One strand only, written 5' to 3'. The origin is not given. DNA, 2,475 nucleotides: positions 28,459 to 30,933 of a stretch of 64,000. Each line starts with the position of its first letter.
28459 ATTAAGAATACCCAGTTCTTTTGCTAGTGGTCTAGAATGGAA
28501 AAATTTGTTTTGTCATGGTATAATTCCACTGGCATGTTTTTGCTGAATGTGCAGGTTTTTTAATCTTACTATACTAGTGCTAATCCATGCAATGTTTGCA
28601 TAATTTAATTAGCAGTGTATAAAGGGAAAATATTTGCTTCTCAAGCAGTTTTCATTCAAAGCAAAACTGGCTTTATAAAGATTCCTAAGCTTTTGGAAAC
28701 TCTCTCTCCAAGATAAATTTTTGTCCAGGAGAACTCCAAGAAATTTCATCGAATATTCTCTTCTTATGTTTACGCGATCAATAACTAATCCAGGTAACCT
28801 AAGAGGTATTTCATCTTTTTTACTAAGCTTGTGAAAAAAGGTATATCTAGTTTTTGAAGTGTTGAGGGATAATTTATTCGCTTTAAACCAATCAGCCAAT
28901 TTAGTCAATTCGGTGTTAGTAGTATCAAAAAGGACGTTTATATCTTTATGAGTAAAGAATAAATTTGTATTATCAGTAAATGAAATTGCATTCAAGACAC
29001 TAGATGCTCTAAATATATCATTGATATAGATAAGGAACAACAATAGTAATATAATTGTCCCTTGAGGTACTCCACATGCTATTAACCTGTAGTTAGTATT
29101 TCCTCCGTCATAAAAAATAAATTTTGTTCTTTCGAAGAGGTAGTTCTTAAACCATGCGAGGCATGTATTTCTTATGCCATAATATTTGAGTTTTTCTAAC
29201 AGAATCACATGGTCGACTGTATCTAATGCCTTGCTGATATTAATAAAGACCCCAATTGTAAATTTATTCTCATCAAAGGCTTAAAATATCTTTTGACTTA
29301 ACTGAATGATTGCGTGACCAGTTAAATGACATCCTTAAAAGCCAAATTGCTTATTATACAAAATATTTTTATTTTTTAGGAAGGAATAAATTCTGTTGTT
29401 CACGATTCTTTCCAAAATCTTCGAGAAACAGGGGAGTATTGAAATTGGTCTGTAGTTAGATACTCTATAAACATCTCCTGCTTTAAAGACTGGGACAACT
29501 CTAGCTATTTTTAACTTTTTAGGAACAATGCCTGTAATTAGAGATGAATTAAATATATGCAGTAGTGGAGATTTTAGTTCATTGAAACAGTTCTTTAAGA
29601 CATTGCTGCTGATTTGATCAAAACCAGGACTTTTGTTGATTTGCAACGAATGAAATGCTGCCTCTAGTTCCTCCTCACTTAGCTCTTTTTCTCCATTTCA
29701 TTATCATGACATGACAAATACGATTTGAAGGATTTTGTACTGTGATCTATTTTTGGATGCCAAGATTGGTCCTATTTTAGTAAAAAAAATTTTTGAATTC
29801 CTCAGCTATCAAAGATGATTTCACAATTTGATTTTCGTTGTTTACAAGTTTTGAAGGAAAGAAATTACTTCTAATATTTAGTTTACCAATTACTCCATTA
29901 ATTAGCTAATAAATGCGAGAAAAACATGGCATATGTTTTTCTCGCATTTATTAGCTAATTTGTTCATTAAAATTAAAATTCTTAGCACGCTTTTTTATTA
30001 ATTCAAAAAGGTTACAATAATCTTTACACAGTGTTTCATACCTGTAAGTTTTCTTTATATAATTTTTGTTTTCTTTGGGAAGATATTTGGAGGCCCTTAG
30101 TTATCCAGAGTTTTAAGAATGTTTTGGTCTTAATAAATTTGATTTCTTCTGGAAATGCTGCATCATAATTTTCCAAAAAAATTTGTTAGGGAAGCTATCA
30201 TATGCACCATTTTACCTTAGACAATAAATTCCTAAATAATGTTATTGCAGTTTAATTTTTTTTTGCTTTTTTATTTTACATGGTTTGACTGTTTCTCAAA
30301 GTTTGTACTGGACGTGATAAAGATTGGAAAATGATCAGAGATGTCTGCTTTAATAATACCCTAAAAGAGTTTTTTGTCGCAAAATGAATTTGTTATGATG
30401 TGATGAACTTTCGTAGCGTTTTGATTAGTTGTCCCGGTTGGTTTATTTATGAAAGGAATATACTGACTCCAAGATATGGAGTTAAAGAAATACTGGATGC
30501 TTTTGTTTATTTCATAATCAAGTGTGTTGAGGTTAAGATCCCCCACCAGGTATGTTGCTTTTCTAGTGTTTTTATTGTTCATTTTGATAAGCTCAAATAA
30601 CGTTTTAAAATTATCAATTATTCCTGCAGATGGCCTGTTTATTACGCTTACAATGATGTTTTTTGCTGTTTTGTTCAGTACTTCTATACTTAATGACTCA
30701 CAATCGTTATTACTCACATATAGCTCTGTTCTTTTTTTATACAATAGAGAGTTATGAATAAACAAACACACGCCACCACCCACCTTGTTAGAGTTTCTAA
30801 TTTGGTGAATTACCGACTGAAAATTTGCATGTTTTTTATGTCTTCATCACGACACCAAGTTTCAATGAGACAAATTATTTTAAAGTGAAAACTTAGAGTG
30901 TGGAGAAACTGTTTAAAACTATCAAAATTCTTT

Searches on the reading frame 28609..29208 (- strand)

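Call 15: search_protein_families(library=pfam, proteins=[window:28609-29208:-], max_evalue=0.01)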
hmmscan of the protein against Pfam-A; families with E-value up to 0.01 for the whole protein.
window:28609-29208:- (199 aa): 1 family
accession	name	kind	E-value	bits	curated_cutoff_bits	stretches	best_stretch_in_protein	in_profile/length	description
PF00078.32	RVT_1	-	1.2e-10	41.9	29.6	1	4-159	88-203/205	Reverse transcriptase (RNA-dependent DNA polymerase)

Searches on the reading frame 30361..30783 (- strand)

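Call 15: search_protein_families(library=pfam, proteins=[window:30361-30783:-], max_evalue=0.01)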
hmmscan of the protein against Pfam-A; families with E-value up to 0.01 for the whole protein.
window:30361-30783:- (140 aa): 0 families

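Call 49: search_protein_families(library=pfam, proteins=[window:30361-30783:-], max_evalue=1)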
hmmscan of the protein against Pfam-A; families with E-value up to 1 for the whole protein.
window:30361-30783:- (140 aa): 2 families
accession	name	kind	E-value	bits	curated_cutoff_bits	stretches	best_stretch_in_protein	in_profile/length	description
PF23047.1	DUF7038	-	0.042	14.4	27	1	91-131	17-58/93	Domain of unknown function (DUF7038)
PF08862.16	DUF1829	-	0.075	14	22.2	1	37-107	16-86/87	Domain of unknown function DUF1829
